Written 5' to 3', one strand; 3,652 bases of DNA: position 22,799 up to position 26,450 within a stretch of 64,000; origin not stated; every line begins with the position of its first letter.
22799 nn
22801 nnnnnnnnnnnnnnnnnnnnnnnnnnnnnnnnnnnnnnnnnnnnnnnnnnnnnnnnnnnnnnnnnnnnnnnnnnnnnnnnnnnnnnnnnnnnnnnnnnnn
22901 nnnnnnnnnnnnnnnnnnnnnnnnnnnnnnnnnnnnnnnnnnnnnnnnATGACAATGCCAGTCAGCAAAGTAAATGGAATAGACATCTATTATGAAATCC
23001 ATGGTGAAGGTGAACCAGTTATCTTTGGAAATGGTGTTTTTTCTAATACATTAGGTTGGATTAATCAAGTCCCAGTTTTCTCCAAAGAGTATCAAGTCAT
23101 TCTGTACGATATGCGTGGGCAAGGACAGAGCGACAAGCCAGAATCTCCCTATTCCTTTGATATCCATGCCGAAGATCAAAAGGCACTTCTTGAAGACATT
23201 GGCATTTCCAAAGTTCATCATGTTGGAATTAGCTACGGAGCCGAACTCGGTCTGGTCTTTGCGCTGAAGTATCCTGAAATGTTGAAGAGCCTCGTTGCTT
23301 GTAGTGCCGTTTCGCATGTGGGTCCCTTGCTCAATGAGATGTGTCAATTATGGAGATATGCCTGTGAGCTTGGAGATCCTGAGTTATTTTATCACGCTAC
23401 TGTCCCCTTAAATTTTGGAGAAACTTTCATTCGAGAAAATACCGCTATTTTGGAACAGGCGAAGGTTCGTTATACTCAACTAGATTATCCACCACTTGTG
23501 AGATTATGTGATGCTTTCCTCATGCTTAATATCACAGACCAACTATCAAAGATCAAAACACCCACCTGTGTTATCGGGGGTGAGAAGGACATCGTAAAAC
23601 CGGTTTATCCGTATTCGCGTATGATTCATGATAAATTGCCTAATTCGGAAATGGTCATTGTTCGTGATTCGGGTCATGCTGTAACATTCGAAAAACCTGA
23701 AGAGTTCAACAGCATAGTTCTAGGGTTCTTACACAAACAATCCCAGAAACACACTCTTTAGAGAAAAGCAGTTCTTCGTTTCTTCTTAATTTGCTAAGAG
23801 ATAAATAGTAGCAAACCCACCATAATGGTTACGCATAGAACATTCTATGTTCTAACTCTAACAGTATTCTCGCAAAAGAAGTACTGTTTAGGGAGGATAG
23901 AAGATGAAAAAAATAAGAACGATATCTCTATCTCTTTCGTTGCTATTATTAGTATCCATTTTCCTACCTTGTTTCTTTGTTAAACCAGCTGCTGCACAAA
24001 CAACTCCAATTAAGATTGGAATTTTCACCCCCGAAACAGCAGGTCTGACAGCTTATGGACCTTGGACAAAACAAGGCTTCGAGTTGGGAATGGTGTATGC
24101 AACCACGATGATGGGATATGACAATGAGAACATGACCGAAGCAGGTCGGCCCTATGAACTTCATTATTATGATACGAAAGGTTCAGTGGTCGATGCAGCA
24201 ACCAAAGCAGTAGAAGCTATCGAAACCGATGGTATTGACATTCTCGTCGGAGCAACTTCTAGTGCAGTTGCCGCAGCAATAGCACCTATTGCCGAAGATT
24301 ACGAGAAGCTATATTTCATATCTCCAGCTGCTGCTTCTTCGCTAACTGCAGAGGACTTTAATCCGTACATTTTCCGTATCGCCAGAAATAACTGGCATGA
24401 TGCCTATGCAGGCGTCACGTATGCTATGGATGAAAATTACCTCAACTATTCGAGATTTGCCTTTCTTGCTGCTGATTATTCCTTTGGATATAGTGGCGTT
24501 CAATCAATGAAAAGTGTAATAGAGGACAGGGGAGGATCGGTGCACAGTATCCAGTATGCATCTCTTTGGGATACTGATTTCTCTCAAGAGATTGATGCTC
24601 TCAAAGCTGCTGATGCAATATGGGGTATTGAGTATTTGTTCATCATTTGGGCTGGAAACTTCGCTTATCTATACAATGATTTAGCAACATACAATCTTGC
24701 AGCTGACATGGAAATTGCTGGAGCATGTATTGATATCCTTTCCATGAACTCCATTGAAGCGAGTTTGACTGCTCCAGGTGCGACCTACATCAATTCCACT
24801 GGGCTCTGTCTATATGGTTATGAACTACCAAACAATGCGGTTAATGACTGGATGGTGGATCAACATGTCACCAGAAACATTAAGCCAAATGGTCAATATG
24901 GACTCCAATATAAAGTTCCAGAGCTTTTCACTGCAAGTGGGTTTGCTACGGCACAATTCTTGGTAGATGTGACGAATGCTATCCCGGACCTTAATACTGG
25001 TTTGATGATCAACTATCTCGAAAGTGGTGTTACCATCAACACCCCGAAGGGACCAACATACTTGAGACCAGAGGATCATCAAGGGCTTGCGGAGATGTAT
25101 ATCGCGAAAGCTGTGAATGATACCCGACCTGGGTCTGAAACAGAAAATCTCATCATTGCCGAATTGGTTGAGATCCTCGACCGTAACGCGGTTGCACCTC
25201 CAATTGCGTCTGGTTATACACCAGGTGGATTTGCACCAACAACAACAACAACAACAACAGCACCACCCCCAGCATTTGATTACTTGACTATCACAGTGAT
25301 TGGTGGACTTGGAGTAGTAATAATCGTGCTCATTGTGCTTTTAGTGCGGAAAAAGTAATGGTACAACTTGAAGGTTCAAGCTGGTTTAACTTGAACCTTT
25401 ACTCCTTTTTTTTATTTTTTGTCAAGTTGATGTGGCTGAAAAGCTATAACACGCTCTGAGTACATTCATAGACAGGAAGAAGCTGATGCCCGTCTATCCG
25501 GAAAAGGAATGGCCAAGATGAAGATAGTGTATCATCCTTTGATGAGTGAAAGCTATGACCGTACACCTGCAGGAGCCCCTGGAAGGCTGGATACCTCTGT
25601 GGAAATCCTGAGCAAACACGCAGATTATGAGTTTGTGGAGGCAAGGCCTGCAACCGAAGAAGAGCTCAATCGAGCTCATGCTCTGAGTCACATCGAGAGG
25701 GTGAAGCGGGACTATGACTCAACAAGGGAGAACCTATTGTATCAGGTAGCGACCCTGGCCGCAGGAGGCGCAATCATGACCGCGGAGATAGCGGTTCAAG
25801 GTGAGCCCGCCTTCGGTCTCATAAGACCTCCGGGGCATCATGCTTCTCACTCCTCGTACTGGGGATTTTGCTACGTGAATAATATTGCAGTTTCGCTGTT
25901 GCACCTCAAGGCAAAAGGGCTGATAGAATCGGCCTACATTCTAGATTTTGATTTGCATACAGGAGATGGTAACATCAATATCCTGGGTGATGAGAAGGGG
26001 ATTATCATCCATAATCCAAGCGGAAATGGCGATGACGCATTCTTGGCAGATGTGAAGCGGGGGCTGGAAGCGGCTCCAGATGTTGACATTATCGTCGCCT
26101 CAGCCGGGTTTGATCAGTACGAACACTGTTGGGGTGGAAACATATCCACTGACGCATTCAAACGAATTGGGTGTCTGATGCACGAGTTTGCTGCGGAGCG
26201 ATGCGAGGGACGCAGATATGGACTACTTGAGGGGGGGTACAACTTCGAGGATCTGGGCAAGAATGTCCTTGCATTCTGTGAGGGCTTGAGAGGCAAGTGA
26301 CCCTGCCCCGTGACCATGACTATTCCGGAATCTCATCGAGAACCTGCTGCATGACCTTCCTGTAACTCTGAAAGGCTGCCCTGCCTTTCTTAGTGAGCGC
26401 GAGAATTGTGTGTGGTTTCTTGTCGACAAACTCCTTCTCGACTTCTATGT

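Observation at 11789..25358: ACP-independent twin-KAS III acyl-ester module with a dedicated importer (best candidate novel system)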

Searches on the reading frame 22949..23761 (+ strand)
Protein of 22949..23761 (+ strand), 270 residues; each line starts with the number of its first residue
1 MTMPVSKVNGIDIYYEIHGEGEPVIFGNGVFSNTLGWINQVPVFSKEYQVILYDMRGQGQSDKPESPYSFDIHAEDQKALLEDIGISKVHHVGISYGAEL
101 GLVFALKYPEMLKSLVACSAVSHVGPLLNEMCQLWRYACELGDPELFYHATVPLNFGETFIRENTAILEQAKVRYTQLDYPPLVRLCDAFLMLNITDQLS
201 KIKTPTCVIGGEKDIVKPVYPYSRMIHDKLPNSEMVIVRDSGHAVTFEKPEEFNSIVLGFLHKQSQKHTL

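Call 4: search_protein_families(library=pfam, proteins=[window:22949-23761:+])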
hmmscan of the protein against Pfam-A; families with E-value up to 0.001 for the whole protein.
window:22949-23761:+ (270 aa): 4 families
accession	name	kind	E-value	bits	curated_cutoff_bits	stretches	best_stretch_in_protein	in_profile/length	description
PF00561.26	Abhydrolase_1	-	1.9e-26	93.7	25.8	1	23-250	2-245/245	alpha/beta hydrolase fold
PF12697.13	Abhydrolase_6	-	1.6e-11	45.7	26.3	1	25-254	2-215/217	Alpha/beta hydrolase family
PF12146.15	Hydrolase_4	-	5.9e-11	42.6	27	1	46-249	30-238/239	Serine aminopeptidase, S33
PF03096.20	Ndr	-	0.00099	18.3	23.3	0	70-256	82-271/283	Ndr family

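Call 5: search_protein_families(library=ncbifam, proteins=[window:22949-23761:+], max_evalue=0.00001)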
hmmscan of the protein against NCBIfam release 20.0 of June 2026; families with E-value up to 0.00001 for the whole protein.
window:22949-23761:+ (270 aa): 28 families (the best 25 are shown)
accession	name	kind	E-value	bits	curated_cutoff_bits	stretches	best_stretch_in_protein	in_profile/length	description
TIGR02427.1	protocat_pcaD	equivalog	2.7e-35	121.9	255.85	1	13-261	2-250/251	3-oxoadipate enol-lactonase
NF051488.1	bifunc_PcaDC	exception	1.3e-32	113.4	390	1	15-266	4-255/375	bifunctional 3-oxoadipate enol-lactonase/4-carboxymuconolactone decarboxylase PcaDC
NF051487.1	bifunc_PcaCD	exception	1.3e-32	113.4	430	1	32-262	183-412/413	bifunctional 4-carboxymuconolactone decarboxylase/3-oxoadipate enol-lactonase PcaCD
TIGR03611.1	RutD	equivalog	2.1e-32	112.5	238.5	1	18-263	10-257/258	pyrimidine utilization protein D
NF045948.1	ProImpepThrmp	equivalog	2.5e-28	99.3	500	2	6-134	7-142/291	proline iminopeptidase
TIGR01250.1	pro_imino_pep_2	subfamily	9.5e-24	84.4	167.65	2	8-125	9-134/288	proline iminopeptidase-family hydrolase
TIGR02240.1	PHA_depoly_arom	equivalog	2.7e-18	66.3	250.6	1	23-267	27-269/276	poly(3-hydroxyalkanoate) depolymerase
NF050089.1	i_nPHAscl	equivalog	5.4e-18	65.1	300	1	10-125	6-122/288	intracellular short-chain-length polyhydroxyalkanoate depolymerase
TIGR03695.1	menH_SHCHC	equivalog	1.8e-17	63.6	208.55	2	23-120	4-104/252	2-succinyl-6-hydroxy-2,4-cyclohexadiene-1-carboxylate synthase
NF002938.0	PRK03592.1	equivalog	1e-16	61.1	241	1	3-121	12-130/298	haloalkane dehalogenase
NF045945.1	ProImpepLactob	equivalog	1.1e-15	57.9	400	2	45-123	53-134/293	proline iminopeptidase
NF045632.1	hydroxlase_HsaD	equivalog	1.1e-15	57.3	400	1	22-117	35-134/290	4,5:9,10-diseco-3-hydroxy-5,9,17-trioxoandrosta-1(10),2-diene-4-oate hydrolase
NF052610.1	macro_16_ester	equivalog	2.9e-15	56.4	420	1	1-119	1-126/281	alpha/beta fold macrolide esterase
TIGR03343.1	biphenyl_bphD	equivalog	5.4e-15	55.3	462.15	1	11-262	20-281/282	2-hydroxy-6-oxo-6-phenylhexa-2,4-dienoate hydrolase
NF041759.1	mac_hydro_EstT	equivalog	3.4e-14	52.7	450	1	29-120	30-126/278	macrolide hydrolase EstT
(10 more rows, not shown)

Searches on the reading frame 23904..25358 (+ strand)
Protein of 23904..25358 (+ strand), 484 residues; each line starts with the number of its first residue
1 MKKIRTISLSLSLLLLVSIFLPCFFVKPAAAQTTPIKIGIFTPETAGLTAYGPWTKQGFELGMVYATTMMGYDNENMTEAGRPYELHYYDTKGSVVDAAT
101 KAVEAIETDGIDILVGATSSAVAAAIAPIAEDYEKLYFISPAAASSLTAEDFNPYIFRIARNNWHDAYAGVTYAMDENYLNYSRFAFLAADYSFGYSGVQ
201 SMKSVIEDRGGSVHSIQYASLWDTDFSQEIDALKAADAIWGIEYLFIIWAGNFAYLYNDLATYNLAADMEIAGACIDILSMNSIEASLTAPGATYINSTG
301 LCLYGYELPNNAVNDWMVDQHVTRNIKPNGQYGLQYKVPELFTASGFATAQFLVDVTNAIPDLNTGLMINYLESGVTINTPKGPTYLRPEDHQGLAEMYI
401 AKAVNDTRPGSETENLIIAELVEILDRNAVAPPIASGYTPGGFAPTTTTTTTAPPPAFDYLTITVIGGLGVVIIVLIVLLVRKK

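Call 4: search_protein_families(library=pfam, proteins=[window:23904-25358:+])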
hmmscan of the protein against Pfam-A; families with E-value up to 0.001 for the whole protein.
window:23904-25358:+ (484 aa): 3 families
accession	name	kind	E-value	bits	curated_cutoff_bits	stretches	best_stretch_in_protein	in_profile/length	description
PF13458.12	Peripla_BP_6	-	7.2e-39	134.8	31.7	1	35-406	1-341/343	Periplasmic binding protein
PF13433.12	Peripla_BP_5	-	8.1e-10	38.8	27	1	66-238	22-189/363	Periplasmic binding protein domain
PF01094.35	ANF_receptor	-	1.8e-09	37.6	25.4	1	84-233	25-169/353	Receptor family ligand binding region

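Call 5: search_protein_families(library=ncbifam, proteins=[window:23904-25358:+], max_evalue=0.00001)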
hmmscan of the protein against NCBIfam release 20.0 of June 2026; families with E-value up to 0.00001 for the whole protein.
window:23904-25358:+ (484 aa): 3 families
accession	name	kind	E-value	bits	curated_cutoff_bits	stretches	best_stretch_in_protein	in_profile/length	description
TIGR03669.1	urea_ABC_arch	equivalog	2.6e-12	46.4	494.8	1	74-406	32-339/375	urea ABC transporter substrate-binding protein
TIGR03407.1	urea_ABC_UrtA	exception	2.4e-08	33.3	492.75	1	98-242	56-194/361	urea ABC transporter substrate-binding protein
NF011933.0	PRK15404.1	subfamily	6e-06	25.6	477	1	29-237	20-217/370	high-affinity branched-chain amino acid ABC transporter substrate-binding protein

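Call 40: search_solved_structures(query=window:23904-25358:+, max_evalue=0.001)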
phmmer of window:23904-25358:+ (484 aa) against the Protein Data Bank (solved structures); distinct sequences matched with E-value up to 0.001: 15.
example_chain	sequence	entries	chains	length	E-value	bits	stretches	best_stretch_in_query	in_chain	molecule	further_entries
3nnd_B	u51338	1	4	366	2.2e-38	135.5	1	35-403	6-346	Possible substrate binding protein of ABC transporter system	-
3n0x_A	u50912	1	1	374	2.9e-38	135.1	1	36-404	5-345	Possible substrate binding protein of ABC transporter system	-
4zpj_A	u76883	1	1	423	1.9e-14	56.6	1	31-237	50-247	Extracellular ligand-binding receptor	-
3i09_A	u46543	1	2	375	1.6e-12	50.2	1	80-229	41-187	Periplasmic branched-chain amino acid-binding protein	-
3td9_A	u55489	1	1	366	5.4e-10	41.9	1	36-234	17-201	Branched chain amino acid ABC transporter, periplasmic amino acid-binding protein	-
3i45_A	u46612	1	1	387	9.5e-09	37.8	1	80-238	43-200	Twin-arginine translocation pathway signal protein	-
4maa_A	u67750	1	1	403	1.6e-07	33.7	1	78-230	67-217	Putative branched-chain amino acid ABC transporter, periplasmic amino acid-binding protein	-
8tg1_A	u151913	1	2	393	1.7e-06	30.3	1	96-237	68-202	Extracellular ligand-binding receptor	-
4nqr_A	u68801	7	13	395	6.5e-05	25.1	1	43-229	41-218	Amino acid/amide ABC transporter substrate-binding protein, HAAT family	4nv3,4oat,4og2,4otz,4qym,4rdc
4obb_A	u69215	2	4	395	6.5e-05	25.1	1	43-229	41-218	Amino acid/amide ABC transporter substrate-binding protein, HAAT family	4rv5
4n0q_A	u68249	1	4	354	6.7e-05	25.1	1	35-238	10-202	Leu/Ile/Val-binding protein homolog 3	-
4f06_A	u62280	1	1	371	0.00019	23.6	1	79-237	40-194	Extracellular ligand-binding receptor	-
4evs_A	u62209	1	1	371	0.00026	23.2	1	80-238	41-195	PUTATIVE ABC TRANSPORTER SUBUNIT, SUBSTRATE-BINDING COMPONENT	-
4xfk_A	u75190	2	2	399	0.00061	21.9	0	68-202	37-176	Putative branched chain amino acid ABC transporter, periplasmic amino acid-binding protein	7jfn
3n0w_A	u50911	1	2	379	0.00076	21.6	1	78-280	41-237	ABC branched chain amino acid family transporter, periplasmic ligand binding protein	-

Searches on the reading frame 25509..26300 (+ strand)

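Call 4: search_protein_families(library=pfam, proteins=[window:25509-26300:+])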
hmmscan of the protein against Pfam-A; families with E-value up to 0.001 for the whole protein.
window:25509-26300:+ (263 aa): 1 family
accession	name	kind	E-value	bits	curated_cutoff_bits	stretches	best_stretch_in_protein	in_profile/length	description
PF00850.24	Hist_deacetyl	-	6.4e-36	124.6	27.9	2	24-167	5-169/298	Histone deacetylase domain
